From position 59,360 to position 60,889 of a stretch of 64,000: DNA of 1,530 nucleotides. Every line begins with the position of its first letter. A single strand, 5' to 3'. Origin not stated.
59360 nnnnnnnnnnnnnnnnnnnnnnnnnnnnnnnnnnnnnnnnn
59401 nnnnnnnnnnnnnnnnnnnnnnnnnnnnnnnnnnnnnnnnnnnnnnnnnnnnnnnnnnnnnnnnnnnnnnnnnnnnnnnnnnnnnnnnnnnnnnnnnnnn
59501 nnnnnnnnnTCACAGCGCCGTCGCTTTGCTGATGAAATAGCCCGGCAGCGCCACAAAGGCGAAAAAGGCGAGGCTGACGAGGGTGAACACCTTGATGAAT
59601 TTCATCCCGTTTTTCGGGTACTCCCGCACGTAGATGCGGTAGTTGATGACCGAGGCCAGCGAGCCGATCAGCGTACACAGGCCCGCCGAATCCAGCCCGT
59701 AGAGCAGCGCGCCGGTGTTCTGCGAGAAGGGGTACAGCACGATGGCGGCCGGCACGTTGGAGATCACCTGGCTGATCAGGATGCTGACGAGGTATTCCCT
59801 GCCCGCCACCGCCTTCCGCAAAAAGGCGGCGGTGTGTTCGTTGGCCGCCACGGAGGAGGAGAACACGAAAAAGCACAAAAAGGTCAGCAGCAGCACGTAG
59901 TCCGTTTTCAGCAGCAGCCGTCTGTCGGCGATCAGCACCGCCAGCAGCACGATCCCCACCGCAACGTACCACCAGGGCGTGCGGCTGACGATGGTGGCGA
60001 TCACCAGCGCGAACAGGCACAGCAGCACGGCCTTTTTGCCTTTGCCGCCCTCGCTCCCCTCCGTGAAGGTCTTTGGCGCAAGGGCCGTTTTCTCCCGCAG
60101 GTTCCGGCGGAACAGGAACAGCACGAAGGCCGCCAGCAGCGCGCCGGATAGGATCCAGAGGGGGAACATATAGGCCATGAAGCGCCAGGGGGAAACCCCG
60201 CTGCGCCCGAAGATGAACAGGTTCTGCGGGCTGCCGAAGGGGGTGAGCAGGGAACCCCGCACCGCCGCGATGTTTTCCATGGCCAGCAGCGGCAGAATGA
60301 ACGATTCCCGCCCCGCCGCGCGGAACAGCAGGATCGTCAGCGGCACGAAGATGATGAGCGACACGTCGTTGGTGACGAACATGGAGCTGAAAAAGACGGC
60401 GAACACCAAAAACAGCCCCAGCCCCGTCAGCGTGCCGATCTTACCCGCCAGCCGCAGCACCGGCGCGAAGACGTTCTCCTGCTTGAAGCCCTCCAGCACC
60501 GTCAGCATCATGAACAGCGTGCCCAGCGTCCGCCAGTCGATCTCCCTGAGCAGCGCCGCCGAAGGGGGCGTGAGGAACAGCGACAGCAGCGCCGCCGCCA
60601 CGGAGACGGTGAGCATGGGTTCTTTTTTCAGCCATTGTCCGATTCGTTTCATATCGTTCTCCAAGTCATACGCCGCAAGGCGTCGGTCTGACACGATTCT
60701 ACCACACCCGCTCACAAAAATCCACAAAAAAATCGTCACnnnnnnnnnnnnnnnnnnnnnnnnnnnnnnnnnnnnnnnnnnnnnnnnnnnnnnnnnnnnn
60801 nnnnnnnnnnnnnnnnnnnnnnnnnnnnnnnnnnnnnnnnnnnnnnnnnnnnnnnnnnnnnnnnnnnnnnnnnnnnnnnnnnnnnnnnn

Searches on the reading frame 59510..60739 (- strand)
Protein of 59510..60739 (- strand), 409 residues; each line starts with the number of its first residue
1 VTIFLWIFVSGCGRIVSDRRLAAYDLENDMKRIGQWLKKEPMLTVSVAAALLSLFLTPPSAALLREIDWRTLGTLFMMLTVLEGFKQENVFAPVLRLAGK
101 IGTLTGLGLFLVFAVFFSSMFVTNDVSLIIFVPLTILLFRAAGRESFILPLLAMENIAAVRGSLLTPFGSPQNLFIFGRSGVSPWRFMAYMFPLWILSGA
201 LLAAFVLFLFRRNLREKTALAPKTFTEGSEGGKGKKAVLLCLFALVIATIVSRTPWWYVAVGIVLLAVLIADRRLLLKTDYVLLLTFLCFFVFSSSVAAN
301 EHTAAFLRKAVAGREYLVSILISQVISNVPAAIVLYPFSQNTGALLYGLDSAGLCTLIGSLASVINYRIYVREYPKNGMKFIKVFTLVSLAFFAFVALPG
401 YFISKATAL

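Call 85: search_protein_families(library=pfam, proteins=[window:59510-60739:-], max_evalue=0.00001)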
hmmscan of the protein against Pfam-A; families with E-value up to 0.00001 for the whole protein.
window:59510-60739:- (409 aa): 1 family
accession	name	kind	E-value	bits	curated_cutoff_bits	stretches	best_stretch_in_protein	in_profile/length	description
PF03600.22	CitMHS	-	2.8e-24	86.3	31.9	1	46-343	17-318/336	Citrate transporter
